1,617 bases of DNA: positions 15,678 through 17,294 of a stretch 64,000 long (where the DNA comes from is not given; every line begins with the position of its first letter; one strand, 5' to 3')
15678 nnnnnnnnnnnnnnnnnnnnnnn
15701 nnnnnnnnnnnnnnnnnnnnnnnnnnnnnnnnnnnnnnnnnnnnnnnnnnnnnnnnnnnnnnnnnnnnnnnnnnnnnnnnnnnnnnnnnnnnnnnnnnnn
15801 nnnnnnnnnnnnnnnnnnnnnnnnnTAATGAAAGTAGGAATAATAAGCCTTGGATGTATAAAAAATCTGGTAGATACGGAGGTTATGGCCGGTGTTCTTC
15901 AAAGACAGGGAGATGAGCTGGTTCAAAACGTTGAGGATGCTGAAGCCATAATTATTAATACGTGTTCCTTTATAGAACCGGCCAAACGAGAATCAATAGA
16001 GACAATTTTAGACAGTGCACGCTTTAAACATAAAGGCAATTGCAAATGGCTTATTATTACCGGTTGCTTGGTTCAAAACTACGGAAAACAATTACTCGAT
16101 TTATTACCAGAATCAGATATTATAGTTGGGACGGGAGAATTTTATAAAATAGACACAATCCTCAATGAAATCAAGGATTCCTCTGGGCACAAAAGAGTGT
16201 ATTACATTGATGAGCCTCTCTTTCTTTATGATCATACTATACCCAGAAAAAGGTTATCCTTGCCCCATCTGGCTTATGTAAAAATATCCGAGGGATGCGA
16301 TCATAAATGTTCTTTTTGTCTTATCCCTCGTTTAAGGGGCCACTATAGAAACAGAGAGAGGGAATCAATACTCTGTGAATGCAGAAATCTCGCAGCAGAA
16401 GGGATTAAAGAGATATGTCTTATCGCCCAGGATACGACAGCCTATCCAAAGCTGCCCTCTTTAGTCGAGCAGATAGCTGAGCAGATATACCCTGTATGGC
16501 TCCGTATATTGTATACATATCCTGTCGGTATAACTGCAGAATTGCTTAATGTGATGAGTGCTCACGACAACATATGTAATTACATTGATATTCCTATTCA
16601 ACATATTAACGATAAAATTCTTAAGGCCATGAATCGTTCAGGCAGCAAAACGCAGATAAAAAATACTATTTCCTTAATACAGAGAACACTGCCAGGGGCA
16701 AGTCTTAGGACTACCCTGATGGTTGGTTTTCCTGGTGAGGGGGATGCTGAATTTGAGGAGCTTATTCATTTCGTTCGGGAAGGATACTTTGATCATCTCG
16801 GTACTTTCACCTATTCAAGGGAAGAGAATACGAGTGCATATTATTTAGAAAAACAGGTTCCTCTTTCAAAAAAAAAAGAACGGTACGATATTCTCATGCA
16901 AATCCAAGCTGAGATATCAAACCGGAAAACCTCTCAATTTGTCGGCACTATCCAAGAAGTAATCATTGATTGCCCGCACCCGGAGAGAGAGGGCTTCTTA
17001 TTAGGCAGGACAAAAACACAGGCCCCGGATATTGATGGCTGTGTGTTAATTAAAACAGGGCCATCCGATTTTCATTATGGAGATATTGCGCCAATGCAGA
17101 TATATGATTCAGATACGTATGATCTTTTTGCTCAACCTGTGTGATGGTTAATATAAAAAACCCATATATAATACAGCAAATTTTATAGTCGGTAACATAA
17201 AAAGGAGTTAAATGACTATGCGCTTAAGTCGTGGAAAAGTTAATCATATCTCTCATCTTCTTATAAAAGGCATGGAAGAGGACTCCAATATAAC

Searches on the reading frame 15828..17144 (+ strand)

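Call 86: search_protein_families(library=pfam, proteins=[window:15828-17144:+], max_evalue=0.00001)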
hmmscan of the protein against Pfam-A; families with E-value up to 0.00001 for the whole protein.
window:15828-17144:+ (438 aa): 3 families
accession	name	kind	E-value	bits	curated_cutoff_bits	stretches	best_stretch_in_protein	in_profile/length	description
PF00919.26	UPF0004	-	3.2e-25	88.4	27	1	2-101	1-98/98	Uncharacterized protein family UPF0004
PF04055.27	Radical_SAM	-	9.8e-25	88.1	29.5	1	152-316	2-166/166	Radical SAM superfamily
PF18693.7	TRAM_2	-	8.7e-14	51.9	27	1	372-438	1-63/63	TRAM domain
